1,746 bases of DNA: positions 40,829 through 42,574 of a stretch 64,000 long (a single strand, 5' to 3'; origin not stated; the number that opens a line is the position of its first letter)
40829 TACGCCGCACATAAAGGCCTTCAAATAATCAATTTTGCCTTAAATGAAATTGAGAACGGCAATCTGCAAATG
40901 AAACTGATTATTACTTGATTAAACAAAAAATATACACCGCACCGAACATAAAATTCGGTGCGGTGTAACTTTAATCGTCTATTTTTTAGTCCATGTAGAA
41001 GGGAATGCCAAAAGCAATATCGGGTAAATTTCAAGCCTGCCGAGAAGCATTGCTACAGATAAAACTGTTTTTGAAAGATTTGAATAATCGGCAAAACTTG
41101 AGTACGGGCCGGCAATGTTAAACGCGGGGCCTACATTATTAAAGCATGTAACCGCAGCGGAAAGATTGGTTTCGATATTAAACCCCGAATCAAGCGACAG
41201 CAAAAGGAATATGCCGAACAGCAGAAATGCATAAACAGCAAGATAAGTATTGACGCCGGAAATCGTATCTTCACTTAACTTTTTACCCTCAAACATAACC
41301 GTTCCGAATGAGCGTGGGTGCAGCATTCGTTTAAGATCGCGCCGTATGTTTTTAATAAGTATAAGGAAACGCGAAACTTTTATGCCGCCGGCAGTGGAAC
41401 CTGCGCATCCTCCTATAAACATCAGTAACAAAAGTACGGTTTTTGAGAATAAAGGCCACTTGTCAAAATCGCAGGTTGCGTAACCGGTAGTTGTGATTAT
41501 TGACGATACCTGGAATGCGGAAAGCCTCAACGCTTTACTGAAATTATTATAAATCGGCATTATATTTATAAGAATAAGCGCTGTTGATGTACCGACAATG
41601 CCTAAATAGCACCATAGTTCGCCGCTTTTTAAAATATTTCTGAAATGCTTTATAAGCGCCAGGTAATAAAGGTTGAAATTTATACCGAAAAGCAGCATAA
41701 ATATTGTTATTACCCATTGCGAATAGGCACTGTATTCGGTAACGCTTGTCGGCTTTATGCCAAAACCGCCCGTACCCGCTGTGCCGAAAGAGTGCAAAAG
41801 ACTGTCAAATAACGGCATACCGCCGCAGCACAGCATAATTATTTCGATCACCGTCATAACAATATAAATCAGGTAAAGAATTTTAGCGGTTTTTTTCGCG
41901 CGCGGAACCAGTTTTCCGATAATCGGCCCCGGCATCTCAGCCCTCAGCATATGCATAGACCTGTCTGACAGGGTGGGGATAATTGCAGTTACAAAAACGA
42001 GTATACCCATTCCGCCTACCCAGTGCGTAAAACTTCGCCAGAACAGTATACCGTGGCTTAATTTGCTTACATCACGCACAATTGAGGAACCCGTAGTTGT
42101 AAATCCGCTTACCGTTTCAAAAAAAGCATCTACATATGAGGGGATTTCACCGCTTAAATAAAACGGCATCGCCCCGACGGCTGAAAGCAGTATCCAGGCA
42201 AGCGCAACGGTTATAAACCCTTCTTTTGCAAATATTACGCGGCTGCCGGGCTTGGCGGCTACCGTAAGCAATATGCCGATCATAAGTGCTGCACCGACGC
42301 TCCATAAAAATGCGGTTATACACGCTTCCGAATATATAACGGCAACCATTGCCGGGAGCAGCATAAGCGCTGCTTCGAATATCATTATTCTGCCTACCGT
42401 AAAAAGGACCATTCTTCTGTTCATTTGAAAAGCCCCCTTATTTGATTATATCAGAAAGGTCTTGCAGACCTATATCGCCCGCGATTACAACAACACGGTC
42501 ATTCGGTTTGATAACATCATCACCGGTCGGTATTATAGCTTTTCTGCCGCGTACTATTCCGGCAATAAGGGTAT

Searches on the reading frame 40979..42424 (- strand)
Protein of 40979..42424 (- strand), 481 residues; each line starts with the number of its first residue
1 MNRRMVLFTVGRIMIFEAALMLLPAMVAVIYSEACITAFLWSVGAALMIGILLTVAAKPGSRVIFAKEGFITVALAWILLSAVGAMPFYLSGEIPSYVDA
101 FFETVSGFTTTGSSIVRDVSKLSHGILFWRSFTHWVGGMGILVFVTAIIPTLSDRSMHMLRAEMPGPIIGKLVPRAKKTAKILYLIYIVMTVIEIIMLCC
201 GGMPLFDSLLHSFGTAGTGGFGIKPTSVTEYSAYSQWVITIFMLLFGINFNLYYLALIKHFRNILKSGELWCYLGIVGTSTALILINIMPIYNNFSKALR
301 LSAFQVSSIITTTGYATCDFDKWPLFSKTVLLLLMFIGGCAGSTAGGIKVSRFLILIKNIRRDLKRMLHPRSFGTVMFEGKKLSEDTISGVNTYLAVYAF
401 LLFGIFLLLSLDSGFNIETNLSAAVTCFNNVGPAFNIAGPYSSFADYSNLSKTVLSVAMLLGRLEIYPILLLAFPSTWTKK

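Call 7: search_protein_families(library=pfam, proteins=[window:40979-42424:-])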
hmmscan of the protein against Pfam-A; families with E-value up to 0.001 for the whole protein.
window:40979-42424:- (481 aa): 1 family
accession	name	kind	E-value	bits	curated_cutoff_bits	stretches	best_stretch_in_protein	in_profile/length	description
PF02386.22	TrkH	-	3.9e-63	214.1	27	1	55-474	21-491/502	Cation transport protein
